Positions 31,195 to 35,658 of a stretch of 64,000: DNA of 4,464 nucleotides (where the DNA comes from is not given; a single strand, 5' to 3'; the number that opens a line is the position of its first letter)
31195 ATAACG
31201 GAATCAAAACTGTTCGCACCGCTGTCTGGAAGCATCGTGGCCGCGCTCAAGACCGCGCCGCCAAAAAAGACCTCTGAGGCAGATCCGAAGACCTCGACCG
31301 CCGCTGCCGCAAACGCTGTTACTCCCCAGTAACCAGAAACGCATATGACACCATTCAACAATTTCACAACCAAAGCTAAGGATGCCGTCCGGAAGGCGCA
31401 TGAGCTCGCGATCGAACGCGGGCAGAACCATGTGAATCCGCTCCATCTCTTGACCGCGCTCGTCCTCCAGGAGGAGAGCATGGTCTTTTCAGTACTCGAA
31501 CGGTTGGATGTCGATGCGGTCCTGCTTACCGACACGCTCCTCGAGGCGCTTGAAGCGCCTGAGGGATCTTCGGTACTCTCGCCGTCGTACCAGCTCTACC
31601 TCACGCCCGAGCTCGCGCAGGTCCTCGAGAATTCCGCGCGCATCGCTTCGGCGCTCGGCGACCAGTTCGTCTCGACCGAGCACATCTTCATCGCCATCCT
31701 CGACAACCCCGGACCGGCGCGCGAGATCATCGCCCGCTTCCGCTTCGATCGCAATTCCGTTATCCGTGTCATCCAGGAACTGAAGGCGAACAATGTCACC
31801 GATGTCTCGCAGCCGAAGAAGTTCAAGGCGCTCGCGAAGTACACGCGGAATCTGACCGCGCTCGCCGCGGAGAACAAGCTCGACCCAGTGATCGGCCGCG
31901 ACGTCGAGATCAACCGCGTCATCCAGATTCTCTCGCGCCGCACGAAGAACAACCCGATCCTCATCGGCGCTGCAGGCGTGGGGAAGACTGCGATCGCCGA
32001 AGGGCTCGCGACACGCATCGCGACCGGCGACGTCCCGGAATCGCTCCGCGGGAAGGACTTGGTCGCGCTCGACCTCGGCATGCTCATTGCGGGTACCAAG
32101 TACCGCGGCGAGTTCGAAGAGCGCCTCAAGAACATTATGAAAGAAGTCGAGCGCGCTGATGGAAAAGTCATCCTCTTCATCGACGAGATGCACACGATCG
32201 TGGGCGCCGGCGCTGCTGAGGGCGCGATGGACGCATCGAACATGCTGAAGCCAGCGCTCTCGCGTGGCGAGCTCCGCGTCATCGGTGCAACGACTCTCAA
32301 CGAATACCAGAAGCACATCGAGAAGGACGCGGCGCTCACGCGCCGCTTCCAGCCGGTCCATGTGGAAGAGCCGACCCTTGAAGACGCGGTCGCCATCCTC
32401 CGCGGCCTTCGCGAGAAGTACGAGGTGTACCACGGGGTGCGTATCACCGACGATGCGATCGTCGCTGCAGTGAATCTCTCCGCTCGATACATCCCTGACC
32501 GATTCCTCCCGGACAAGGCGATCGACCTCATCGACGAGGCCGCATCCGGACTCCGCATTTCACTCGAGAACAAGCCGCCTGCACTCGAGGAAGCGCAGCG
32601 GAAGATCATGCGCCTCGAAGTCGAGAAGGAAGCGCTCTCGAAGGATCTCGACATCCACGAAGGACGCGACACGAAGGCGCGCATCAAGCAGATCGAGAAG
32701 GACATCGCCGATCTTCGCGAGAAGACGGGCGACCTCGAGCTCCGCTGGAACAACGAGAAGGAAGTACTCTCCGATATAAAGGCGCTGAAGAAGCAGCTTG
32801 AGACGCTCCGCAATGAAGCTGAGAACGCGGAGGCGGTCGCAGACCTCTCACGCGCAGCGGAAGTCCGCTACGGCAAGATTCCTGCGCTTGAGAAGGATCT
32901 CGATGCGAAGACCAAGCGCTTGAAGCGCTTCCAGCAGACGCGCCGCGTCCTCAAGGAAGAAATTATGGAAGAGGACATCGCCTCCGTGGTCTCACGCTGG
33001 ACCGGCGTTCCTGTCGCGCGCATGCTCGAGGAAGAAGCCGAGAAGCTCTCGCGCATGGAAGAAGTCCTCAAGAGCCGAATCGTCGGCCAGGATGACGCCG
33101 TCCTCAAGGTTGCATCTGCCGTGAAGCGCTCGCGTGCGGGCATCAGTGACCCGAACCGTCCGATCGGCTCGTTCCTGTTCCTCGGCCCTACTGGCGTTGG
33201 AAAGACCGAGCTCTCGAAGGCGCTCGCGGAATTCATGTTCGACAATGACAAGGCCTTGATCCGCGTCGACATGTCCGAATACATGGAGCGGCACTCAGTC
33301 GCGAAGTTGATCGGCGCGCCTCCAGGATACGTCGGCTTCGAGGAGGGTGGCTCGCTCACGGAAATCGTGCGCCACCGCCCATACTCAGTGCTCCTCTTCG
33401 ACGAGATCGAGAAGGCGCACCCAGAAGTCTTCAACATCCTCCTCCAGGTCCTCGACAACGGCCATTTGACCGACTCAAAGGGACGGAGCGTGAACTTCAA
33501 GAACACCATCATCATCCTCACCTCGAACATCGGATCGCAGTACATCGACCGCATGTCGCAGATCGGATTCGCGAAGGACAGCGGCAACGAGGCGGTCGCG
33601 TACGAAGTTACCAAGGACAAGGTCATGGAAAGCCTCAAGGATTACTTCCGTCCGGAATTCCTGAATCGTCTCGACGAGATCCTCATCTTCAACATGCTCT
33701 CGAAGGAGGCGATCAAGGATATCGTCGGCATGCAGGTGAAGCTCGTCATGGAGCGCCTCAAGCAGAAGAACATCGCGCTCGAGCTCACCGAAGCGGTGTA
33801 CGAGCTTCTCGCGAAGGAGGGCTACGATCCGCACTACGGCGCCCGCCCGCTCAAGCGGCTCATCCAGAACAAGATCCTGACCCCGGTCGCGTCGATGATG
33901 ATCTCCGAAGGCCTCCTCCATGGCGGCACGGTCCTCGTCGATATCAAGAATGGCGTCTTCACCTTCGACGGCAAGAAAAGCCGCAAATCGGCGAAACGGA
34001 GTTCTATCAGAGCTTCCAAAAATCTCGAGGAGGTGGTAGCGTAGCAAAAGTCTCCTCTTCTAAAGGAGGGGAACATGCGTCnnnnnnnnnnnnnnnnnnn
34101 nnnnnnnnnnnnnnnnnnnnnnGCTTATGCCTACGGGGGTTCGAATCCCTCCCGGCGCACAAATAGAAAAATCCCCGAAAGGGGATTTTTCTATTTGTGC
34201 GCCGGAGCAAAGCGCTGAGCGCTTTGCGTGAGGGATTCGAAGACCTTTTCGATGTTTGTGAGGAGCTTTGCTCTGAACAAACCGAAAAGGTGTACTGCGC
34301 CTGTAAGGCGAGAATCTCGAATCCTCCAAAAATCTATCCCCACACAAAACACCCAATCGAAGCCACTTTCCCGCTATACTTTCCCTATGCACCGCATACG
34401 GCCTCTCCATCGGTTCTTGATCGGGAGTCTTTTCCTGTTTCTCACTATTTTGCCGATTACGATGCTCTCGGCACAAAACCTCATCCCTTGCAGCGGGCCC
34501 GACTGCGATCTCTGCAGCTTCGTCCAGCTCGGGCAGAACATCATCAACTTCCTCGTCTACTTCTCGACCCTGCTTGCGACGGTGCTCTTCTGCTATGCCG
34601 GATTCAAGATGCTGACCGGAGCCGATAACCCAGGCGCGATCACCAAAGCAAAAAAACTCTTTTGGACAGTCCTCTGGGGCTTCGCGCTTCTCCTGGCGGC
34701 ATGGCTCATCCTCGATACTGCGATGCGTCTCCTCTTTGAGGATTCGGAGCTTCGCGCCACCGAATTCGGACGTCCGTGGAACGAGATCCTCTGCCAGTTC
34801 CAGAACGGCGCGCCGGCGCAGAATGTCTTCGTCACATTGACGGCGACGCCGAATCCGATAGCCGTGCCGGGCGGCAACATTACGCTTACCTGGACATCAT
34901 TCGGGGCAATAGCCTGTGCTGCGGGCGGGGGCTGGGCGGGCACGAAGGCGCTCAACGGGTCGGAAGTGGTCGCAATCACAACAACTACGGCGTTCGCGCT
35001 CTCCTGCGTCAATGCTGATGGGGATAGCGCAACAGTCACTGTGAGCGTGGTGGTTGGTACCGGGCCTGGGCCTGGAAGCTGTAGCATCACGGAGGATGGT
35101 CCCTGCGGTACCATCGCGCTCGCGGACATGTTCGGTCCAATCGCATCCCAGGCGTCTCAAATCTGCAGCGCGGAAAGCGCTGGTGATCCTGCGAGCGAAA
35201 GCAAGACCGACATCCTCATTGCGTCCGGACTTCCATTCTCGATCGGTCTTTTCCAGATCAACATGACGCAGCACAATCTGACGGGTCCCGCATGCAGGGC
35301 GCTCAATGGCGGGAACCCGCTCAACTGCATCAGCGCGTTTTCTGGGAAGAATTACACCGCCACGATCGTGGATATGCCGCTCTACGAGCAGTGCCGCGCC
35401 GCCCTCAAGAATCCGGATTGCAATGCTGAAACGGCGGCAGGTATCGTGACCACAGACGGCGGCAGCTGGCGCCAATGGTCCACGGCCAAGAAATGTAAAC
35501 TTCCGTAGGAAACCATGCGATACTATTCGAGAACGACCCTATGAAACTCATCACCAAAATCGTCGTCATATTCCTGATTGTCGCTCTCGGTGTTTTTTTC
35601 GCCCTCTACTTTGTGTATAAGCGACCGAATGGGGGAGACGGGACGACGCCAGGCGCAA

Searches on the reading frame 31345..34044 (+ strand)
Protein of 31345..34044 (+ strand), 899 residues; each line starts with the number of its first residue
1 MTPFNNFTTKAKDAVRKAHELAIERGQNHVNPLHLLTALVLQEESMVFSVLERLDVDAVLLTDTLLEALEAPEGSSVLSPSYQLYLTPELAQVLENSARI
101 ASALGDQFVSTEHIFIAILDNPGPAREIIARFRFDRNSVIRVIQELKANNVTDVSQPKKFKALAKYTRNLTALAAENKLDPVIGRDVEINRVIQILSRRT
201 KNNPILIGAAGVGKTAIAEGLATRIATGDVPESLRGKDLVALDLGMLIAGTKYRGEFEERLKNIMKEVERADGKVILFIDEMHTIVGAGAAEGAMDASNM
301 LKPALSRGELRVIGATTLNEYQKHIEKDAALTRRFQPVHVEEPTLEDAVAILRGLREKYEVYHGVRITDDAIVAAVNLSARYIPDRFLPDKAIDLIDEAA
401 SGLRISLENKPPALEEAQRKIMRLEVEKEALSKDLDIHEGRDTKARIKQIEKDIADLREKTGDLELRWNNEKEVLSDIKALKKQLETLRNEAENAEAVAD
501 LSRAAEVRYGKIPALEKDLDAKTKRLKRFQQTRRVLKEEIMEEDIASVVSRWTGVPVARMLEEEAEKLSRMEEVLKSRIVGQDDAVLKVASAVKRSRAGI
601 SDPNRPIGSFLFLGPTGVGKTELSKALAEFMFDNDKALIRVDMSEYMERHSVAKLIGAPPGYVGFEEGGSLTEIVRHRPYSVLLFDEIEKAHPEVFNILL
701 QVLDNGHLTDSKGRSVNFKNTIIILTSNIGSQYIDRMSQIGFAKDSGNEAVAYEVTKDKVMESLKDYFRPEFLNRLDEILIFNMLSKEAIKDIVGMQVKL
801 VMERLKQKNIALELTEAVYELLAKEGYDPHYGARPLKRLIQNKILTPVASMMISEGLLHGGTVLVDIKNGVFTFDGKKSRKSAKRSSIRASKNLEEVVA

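Call 11: search_protein_families(library=pfam, proteins=[window:31345-34044:+], max_evalue=0.01)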
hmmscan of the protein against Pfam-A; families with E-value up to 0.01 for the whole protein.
window:31345-34044:+ (899 aa): 27 families (the best 25 are shown)
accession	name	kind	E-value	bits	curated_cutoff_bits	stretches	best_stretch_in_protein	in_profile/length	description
PF07724.20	AAA_2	-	9e-70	234.4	27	1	605-779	1-166/166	AAA domain (Cdc48 subfamily)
PF17871.7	AAA_lid_9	-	1.2e-34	118.8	22.8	1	345-442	2-95/104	AAA lid domain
PF10431.15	ClpB_D2-small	-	2.4e-25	88.8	21.9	1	785-865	1-81/81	C-terminal, D2-small domain, of ClpB protein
PF00004.35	AAA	-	1.4e-22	80.9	21.2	2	205-335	2-123/131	ATPase family associated with various cellular activities (AAA)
PF02861.25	Clp_N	-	2.9e-19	69.4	20.7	2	99-145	3-50/53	Clp amino terminal domain, pathogenicity island component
PF07728.20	AAA_5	-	3.9e-17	63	22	1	610-731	2-125/139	AAA domain (dynein-related subfamily)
PF13401.12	AAA_22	-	5.3e-10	40.2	27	2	610-705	8-110/130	AAA domain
PF13191.12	AAA_16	-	8e-10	39.9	32.6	1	182-228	2-51/167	AAA ATPase domain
PF00158.32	Sigma54_activat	-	6.9e-08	32.8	20.2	1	609-711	24-125/168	Sigma-54 interaction domain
PF01637.24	ATPase_2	-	9.7e-06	26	33.2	0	185-222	4-41/225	ATPase domain predominantly from Archaea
PF20720.3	nSTAND3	-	1.4e-05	25.2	27.2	0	199-226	15-42/155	Novel STAND NTPase 3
PF13521.12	AAA_28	-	2.6e-05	24.9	27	0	205-236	3-34/164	AAA domain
PF13238.12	AAA_18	-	4.5e-05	24.3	29.4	0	613-644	4-37/128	AAA domain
PF05621.17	TniB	-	5e-05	23.3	22.4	1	235-341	82-185/189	Bacterial TniB protein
PF01695.23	IstB_IS21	-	5.1e-05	23.3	24.1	0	199-228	90-120/238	IstB-like ATP binding protein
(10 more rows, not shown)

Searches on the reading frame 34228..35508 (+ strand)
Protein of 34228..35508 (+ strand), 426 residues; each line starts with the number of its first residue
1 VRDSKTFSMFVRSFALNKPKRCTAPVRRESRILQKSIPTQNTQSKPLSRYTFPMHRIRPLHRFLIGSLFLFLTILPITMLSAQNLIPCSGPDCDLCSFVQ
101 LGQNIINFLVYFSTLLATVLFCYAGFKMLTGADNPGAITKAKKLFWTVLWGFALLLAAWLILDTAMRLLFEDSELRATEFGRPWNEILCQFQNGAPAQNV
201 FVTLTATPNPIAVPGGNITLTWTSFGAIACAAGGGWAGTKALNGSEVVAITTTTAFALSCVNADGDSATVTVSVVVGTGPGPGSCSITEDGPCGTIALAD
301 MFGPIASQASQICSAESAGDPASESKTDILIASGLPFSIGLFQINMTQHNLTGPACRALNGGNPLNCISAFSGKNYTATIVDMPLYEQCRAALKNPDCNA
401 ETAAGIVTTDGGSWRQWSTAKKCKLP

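Call 11: search_protein_families(library=pfam, proteins=[window:34228-35508:+], max_evalue=0.01)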
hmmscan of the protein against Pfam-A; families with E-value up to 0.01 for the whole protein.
window:34228-35508:+ (426 aa): 2 families
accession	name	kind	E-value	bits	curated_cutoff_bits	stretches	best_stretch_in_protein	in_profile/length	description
PF18896.5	SLT_3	-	2.1e-07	31.7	27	1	312-419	20-89/89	Lysozyme like domain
PF18895.5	T4SS_pilin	-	4.7e-06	27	26.6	1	99-163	6-69/71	Type IV secretion system pilin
